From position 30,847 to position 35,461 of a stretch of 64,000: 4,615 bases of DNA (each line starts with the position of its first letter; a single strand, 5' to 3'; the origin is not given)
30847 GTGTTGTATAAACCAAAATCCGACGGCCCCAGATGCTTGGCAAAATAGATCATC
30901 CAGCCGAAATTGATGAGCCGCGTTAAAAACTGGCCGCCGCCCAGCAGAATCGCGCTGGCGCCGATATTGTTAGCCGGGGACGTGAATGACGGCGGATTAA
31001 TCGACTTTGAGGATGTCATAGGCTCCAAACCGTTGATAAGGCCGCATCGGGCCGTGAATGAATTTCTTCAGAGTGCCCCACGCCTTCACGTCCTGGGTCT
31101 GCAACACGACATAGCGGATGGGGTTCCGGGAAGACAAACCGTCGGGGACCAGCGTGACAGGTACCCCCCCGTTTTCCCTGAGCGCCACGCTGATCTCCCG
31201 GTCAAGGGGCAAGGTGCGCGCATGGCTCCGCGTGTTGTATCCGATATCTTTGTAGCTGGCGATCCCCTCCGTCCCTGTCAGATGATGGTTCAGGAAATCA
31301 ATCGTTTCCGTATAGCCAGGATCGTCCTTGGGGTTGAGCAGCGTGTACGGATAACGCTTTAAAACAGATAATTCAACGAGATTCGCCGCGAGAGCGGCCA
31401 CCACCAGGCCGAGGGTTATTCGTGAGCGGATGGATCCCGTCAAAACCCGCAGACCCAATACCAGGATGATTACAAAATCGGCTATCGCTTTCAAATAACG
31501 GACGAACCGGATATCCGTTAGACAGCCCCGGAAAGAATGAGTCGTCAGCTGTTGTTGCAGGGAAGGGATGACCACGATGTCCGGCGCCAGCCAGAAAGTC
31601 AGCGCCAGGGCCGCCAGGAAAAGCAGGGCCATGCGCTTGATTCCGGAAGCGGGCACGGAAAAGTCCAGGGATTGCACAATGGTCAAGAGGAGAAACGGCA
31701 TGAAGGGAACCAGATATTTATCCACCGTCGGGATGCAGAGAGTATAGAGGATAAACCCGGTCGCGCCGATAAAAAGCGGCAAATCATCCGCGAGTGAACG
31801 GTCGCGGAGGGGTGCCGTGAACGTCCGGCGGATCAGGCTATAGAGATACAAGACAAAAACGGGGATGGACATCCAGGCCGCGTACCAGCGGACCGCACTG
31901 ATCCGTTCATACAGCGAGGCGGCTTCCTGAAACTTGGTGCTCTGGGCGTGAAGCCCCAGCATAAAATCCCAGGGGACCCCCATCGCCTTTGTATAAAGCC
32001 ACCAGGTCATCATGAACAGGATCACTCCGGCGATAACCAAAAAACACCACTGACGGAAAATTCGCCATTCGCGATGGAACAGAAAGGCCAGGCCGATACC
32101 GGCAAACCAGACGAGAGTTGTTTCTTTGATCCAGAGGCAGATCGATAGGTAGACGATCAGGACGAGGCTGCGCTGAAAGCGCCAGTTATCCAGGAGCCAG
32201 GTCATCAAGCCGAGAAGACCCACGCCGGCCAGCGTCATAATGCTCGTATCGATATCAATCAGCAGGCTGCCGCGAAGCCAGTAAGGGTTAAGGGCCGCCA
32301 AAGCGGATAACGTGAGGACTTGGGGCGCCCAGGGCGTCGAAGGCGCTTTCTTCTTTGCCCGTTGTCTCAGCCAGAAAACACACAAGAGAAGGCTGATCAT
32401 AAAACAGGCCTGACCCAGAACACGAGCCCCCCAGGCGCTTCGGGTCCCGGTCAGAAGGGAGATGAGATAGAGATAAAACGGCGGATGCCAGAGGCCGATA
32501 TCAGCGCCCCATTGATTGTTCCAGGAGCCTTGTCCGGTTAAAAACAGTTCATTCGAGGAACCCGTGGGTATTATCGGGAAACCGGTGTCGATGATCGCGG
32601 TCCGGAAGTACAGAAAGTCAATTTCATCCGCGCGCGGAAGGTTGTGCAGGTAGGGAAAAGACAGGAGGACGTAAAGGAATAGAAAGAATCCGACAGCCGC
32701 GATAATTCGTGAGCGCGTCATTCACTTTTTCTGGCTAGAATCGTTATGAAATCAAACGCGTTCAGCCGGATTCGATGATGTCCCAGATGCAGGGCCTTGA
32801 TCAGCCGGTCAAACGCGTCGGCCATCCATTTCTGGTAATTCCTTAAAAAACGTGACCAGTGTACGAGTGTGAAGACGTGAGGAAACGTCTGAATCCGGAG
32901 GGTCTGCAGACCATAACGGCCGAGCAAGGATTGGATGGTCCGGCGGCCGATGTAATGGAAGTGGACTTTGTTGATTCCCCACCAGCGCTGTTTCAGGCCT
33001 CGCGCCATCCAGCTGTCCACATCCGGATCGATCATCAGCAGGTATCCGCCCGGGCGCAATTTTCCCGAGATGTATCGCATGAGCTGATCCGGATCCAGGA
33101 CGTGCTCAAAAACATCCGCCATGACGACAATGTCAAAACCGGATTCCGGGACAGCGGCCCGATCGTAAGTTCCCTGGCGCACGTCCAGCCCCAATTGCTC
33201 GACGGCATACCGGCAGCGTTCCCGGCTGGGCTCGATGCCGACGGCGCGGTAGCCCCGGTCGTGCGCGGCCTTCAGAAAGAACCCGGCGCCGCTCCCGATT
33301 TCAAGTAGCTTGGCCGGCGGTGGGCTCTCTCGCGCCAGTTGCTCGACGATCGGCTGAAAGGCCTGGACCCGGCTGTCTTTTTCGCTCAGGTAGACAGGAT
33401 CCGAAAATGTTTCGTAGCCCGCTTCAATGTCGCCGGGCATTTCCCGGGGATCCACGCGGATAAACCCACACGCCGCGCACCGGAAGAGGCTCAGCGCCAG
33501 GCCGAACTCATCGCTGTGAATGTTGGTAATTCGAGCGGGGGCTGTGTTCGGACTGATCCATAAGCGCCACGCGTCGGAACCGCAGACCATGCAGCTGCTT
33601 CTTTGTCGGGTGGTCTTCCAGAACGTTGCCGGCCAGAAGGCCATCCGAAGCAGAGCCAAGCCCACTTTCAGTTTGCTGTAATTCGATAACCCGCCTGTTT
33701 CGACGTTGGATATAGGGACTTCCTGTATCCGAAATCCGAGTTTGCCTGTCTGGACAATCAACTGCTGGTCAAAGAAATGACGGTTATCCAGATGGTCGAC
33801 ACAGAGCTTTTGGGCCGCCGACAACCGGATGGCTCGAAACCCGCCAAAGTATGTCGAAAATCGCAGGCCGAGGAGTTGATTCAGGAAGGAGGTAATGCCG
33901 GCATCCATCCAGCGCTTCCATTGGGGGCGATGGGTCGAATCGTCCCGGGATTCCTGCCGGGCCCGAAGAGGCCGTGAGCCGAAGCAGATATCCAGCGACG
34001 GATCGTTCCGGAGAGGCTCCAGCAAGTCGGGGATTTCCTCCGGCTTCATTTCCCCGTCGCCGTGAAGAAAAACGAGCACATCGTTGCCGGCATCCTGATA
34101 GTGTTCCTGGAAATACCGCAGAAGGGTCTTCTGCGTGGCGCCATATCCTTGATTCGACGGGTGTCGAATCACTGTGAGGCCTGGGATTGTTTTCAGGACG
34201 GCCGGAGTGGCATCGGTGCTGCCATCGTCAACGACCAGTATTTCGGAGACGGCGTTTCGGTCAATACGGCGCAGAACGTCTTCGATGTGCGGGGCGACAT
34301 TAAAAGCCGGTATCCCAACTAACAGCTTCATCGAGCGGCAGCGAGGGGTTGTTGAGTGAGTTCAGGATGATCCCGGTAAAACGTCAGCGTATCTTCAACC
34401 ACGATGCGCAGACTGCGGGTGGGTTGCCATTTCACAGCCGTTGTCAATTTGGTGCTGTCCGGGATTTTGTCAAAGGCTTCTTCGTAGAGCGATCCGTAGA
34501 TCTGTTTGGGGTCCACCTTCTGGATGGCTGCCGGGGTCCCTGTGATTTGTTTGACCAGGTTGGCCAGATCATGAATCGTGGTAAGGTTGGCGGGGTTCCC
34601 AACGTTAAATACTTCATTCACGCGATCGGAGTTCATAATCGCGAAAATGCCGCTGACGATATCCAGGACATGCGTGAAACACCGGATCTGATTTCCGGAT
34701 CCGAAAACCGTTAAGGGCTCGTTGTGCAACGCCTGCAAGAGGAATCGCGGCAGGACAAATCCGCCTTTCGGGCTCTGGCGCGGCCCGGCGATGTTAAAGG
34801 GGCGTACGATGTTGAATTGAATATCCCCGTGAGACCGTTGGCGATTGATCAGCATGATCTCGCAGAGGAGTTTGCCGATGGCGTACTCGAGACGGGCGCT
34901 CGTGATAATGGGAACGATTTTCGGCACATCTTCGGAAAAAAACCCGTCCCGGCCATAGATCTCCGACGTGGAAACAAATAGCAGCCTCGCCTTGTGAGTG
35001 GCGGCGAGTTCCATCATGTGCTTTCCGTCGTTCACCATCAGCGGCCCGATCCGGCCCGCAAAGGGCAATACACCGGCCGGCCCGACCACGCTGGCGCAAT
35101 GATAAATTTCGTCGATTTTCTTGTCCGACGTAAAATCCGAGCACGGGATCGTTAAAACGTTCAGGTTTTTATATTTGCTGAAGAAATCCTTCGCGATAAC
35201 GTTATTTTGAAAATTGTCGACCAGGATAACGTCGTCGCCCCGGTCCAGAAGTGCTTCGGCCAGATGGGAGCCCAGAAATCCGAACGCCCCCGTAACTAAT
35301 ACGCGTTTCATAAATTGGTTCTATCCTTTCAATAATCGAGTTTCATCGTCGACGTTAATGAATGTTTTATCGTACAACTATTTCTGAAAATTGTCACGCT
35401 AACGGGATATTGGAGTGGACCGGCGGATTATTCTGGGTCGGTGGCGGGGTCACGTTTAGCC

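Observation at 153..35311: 35-kb unidirectional glycan super-locus with seven GT-C paralogues and six methyltransferase domains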

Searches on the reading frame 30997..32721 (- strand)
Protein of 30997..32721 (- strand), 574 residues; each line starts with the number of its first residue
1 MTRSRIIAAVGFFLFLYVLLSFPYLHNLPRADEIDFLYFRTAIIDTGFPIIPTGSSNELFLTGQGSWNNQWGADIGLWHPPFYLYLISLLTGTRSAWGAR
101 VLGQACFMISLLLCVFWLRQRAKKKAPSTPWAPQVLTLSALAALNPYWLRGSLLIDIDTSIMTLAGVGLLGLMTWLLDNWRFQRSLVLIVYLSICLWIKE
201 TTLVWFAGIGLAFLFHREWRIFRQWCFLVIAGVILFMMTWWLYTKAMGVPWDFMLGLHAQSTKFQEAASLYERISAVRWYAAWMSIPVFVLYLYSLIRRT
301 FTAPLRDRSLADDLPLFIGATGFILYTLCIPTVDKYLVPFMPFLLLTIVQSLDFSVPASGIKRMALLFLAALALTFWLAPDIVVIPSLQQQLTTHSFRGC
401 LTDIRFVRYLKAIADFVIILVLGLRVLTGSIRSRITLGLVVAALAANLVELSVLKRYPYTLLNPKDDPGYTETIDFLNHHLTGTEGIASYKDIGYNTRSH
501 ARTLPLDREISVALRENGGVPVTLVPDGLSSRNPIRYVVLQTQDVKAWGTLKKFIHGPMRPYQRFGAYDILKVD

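Call 6: search_protein_families(library=pfam, proteins=[window:30997-32721:-], max_evalue=0.01)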
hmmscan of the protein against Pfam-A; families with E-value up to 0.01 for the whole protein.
window:30997-32721:- (574 aa): 0 families

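Call 13: search_protein_families(library=ncbifam, proteins=[window:30997-32721:-], max_evalue=0.01)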
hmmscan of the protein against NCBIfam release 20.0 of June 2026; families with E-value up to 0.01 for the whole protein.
window:30997-32721:- (574 aa): 0 families

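Call 15: search_solved_structures(query=window:30997-32721:-, max_evalue=10)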
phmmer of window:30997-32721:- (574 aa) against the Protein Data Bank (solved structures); distinct sequences matched with E-value up to 10: 0.

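Call 16: find_homologous_proteins(query=window:30997-32721:-, max_evalue=0.00001)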
Query window:30997-32721:- (574 aa): 1 proteins with E <= 0.00001 among 8000 candidates.
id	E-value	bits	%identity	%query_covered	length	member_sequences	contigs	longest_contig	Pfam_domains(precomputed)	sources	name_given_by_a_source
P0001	0.0e+0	1301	100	100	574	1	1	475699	-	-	-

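Call 31: search_protein_representatives(protein=window:30997-32721:-)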
Query: 574 residues. Proteins with E-value up to 0.001 (for the whole library): 113; up to 1e-10: 46; up to 1e-30: 4. The best 113 are listed.
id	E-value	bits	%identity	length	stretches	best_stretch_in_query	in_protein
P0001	0.0e+00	1301.0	100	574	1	1-574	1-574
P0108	1.9e-39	152.5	30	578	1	13-518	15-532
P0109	2.7e-38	148.7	32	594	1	2-512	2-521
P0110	4.7e-31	124.8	27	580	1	10-516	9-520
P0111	7.1e-30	120.9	30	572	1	7-499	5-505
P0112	7.8e-29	117.5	28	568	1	5-512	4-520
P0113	2.2e-27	112.7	27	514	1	70-522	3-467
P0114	6.2e-27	111.2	27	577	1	14-512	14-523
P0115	9.1e-27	110.6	27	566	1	7-508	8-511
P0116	6.5e-26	107.8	29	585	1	15-519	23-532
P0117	1.4e-25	106.7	28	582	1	2-541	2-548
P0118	2.5e-24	102.6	28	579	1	16-513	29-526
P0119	2.9e-24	102.4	30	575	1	23-571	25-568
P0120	3.0e-24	102.3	29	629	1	21-498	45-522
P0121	7.0e-24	101.1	26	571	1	21-499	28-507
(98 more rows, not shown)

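Call 34: search_solved_structures(query=A2, max_evalue=10, show_alignments=2)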
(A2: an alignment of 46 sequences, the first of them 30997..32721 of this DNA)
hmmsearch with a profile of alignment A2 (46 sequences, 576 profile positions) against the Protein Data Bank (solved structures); distinct sequences matched with E-value up to 10: 9.
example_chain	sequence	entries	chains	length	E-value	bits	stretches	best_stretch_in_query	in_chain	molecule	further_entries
5ezm_A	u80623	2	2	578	0.00037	22.5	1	81-451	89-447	4-amino-4-deoxy-L-arabinose transferase or related glycosyltransferases of PMT family | 4-amino-4-deoxy-L-arabinose (L-Ara4N) transferase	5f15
4v8m_BS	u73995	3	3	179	0.23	13.2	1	430-515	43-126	60S RIBOSOMAL PROTEIN L18A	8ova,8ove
5t5h_S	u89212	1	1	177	1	11.1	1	431-516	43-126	60S ribosomal protein L18a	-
5t2a_Q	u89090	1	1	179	1.1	11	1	451-515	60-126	eL20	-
8a3w_R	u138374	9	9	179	1.1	10.9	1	451-515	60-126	60S ribosomal protein L18a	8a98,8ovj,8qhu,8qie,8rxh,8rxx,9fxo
3jcs_R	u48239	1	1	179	1.1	10.9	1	451-515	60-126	ribosomal protein L20e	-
6az3_R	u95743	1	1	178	1.2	10.9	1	451-515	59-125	60S ribosomal protein L18a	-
8cwy_A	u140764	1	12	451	3.2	9.5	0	432-495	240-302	T32-15-1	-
8cws_A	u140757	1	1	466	3.4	9.4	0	432-495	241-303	F4132-2 Chain A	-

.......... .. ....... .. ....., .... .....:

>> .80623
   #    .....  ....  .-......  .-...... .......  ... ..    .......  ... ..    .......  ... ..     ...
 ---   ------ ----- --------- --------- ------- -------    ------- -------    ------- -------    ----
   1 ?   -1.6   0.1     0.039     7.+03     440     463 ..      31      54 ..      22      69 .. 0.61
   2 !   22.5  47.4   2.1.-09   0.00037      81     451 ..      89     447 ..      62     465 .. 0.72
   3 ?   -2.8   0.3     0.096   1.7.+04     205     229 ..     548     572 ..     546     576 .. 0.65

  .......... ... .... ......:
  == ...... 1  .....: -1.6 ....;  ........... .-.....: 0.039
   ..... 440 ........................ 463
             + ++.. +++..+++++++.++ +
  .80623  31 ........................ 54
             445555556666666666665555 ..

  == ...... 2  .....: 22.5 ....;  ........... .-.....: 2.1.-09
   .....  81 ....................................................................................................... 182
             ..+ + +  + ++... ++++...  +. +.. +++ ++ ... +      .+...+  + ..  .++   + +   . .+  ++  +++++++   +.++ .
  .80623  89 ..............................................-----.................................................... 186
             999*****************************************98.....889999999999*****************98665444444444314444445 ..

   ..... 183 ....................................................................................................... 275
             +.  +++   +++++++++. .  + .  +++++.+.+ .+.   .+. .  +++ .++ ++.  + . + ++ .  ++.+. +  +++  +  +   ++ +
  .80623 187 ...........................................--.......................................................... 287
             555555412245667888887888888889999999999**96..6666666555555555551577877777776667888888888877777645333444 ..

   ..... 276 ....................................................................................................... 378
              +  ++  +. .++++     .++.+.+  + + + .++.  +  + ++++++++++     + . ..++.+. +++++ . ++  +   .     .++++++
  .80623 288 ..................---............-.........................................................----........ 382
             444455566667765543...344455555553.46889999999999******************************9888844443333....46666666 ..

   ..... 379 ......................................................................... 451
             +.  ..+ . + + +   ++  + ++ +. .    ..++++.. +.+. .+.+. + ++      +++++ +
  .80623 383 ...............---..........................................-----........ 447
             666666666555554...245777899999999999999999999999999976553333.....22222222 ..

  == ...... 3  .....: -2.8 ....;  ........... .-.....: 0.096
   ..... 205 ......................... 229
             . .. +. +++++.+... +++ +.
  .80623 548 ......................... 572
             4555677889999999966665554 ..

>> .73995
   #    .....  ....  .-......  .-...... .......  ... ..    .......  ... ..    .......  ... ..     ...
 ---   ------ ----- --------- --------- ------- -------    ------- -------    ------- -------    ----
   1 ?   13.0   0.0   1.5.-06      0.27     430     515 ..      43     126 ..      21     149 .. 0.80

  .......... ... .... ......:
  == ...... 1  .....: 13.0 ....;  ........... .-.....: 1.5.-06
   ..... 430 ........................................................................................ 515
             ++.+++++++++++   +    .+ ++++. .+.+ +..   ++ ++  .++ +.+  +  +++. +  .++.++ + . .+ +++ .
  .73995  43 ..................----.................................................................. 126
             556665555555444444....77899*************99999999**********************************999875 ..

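Call 35: search_protein_families(library=pfam, alignment_id=A2, max_evalue=0.01)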
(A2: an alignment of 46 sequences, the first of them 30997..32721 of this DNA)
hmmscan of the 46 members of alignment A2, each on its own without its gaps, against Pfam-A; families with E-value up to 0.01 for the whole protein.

A. member 1, window:30997-32721:- (574 aa): 0 families

B. families by the number of members that match (of 46 scanned): 5 families
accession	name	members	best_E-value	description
PF13231.12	PMT_2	31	2e-14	Dolichyl-phosphate-mannose-protein mannosyltransferase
PF09594.16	GT87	2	0.00029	Glycosyltransferase family 87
PF15833.10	DUF4714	1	0.001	Domain of unknown function (DUF4714)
PF09534.15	Trp_oprn_chp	1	0.0015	Tryptophan-associated transmembrane protein (Trp_oprn_chp)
PF06728.19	PIG-U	1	0.0019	GPI transamidase subunit PIG-U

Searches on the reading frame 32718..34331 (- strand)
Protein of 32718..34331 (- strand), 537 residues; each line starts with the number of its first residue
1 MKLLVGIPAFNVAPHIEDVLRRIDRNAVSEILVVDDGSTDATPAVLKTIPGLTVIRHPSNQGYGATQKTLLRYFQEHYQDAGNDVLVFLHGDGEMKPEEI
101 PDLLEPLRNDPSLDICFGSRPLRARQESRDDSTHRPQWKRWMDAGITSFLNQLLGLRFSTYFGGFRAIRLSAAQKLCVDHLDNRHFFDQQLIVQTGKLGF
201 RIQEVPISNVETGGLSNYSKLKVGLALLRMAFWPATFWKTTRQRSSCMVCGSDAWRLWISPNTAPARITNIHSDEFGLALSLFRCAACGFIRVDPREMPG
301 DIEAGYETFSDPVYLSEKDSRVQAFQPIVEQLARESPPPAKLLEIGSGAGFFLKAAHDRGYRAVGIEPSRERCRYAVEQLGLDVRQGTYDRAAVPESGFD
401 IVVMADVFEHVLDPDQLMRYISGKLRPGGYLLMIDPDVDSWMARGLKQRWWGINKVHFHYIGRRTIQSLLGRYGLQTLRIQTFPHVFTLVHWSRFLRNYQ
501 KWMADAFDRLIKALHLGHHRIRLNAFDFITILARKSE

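Call 6: search_protein_families(library=pfam, proteins=[window:32718-34331:-], max_evalue=0.01)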
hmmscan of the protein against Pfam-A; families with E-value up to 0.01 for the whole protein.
window:32718-34331:- (537 aa): 8 families
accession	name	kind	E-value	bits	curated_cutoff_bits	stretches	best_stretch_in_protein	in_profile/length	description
PF13489.12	Methyltransf_23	-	3.8e-24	85.7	27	1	325-478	9-162/164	Methyltransferase domain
PF00535.33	Glycos_transf_2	-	1.2e-19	71.3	23.3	1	5-176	2-167/168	Glycosyl transferase family 2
PF08241.18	Methyltransf_11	-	2.9e-15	57.1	21.2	1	343-432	1-94/95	Methyltransferase domain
PF08242.18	Methyltransf_12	-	2.2e-11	44.8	30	1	343-431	1-98/98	Methyltransferase domain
PF13649.12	Methyltransf_25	-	2.7e-10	41.2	27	1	343-429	2-97/97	Methyltransferase domain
PF13847.12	Methyltransf_31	-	9.1e-09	35.6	27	1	341-443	6-119/145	Methyltransferase domain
PF07021.18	MetW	-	6.4e-06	26.4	21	1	336-419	11-96/193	Methionine biosynthesis protein MetW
PF13704.12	Glyco_tranf_2_4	-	6.8e-06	26.9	27.5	1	13-81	4-72/98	Glycosyl transferase family 2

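Call 73: search_protein_families(library=ncbifam, proteins=[window:32718-34331:-], max_evalue=0.0001)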
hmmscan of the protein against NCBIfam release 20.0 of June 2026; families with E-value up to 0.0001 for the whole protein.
window:32718-34331:- (537 aa): 10 families
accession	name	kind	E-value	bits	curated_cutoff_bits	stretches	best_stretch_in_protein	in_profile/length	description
NF058614.1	PPMAGASynPpgS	equivalog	2.7e-16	59.7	370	1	6-211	5-198/226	polyprenyl-phospho-N-acetylgalactosaminyl synthase PpgS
TIGR04182.1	glyco_TIGR04182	equivalog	9.3e-10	38.4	325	1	5-210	4-191/293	S-layer glycoprotein N-glycosyltransferase AglJ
TIGR01983.1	UbiG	equivalog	7.6e-09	35.2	102.95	1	339-440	50-160/228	bifunctional 2-polyprenyl-6-hydroxyphenol methylase/3-demethylubiquinol 3-O-methyltransferase UbiG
NF045667.1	MTase_DVU1556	equivalog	2.9e-08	33.4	155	1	337-477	21-162/213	DVU_1556 family methyltransferase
NF041391.1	DPhHxTase_Halo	equivalog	6.3e-08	31.9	375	1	9-227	3-201/213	dolichyl-phosphate hexose transferase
TIGR04283.1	glyco_like_mftF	equivalog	1.1e-07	31.7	182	1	7-104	5-94/221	TIGR04283 family arsenosugar biosynthesis glycosyltransferase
NF010496.0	PRK13915.1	equivalog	6.9e-06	25.4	262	1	5-130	35-167/307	glucosyl-3-phosphoglycerate synthase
TIGR02081.1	metW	equivalog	4.5e-05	23.1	189.5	1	332-419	7-96/194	methionine biosynthesis protein MetW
TIGR04345.1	ovoA_Cterm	equivalog_domain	4.8e-05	23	170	0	397-467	133-203/242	putative 4-mercaptohistidine N1-methyltransferase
TIGR03965.1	mycofact_glyco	equivalog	6.2e-05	22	280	1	18-69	91-148/467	mycofactocin biosynthesis glycosyltransferase MftF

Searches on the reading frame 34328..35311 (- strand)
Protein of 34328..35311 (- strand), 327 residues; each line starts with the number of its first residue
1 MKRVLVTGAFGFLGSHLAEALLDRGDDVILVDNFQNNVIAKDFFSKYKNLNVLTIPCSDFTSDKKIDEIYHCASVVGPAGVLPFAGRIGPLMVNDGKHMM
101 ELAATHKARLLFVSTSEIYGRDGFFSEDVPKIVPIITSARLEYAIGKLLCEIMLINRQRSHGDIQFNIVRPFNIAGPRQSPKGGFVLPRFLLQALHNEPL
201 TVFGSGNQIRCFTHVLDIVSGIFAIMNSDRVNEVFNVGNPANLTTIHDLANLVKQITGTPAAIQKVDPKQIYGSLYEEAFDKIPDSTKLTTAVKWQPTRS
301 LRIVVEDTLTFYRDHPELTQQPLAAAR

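Call 6: search_protein_families(library=pfam, proteins=[window:34328-35311:-], max_evalue=0.01)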
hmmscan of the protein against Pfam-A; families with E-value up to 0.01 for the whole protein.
window:34328-35311:- (327 aa): 6 families
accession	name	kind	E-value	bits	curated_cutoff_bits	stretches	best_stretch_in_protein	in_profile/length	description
PF01370.27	Epimerase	-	6.3e-38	131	20.9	1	4-238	1-240/240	NAD dependent epimerase/dehydratase family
PF16363.11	GDP_Man_Dehyd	-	1.2e-25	91.1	27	1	5-307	1-331/332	GDP-mannose 4,6 dehydratase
PF07993.18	NAD_binding_4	-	9.5e-09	35.2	20.1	1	64-185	87-215/258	Male sterility protein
PF01073.25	3Beta_HSD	-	4.7e-05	23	22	1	5-76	1-70/280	3-beta hydroxysteroid dehydrogenase/isomerase family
PF02719.21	Polysacc_synt_2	-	8.2e-05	22.4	20.2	0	145-260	140-250/293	Polysaccharide biosynthesis protein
PF04321.23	RmlD_sub_bind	-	0.00029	20.4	27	1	3-268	2-240/287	RmlD substrate binding domain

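Call 45: search_protein_families(library=ncbifam, proteins=[window:34328-35311:-], max_evalue=0.00001)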
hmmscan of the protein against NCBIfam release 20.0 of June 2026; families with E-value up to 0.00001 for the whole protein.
window:34328-35311:- (327 aa): 19 families
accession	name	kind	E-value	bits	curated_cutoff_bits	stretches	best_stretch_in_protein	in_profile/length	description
NF008872.0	PRK11908.1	equivalog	3.4e-30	105.3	294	1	1-316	1-339/349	bifunctional UDP-4-keto-pentose/UDP-xylose synthase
NF005998.1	PRK08125.1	equivalog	9.3e-26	90.4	777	1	2-312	316-649/649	bifunctional UDP-4-amino-4-deoxy-L-arabinose formyltransferase/UDP-glucuronic acid oxidase ArnA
TIGR04180.1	EDH_00030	hypoth_equivalog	5.2e-24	84.8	475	1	4-298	1-295/297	NAD-dependent 4,6-dehydratase LegB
TIGR01181.1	dTDP_gluc_dehyt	equivalog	2.9e-21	75.9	365.1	1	104-317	112-316/321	dTDP-glucose 4,6-dehydratase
TIGR01179.1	galE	equivalog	5.1e-19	68.3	262.3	1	3-316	1-329/332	UDP-glucose 4-epimerase GalE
TIGR02197.1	heptose_epim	equivalog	2.8e-18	66.2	274.6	1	4-273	1-277/316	ADP-glyceromanno-heptose 6-epimerase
NF011728.1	PRK15181.1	equivalog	1.2e-14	54.1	760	1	105-315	131-340/348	Vi polysaccharide biosynthesis UDP-N-acetylglucosaminuronic acid C-4 epimerase TviC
NF047922.1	GDPFucSynFcl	equivalog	2e-13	50.5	500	1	2-315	3-304/308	GDP-L-fucose synthase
NF041015.1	UDPsulfquin_syn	equivalog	5.4e-13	48.7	575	1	184-259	236-312/384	UDP-sulfoquinovose synthase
NF007582.0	PRK10217.1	equivalog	8e-12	44.9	698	1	108-257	127-274/355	dTDP-glucose 4,6-dehydratase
NF007956.0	PRK10675.1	subfamily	1e-11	44.6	394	1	3-317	2-334/338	UDP-glucose 4-epimerase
NF007490.0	PRK10084.1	subfamily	1.3e-10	40.9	649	1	143-318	167-340/361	dTDP-glucose 4,6-dehydratase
NF050030.1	thlkprotThyD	equivalog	1.7e-09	37.3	400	0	3-80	2-77/305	thylakoid membrane protein ThyD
TIGR01777.1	yfcH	hypoth_equivalog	1.3e-08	34.8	207.35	0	200-263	185-247/292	TIGR01777 family oxidoreductase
NF008360.0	PRK11150.1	equivalog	1.2e-07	31.2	452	1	4-258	2-255/310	ADP-glyceromanno-heptose 6-epimerase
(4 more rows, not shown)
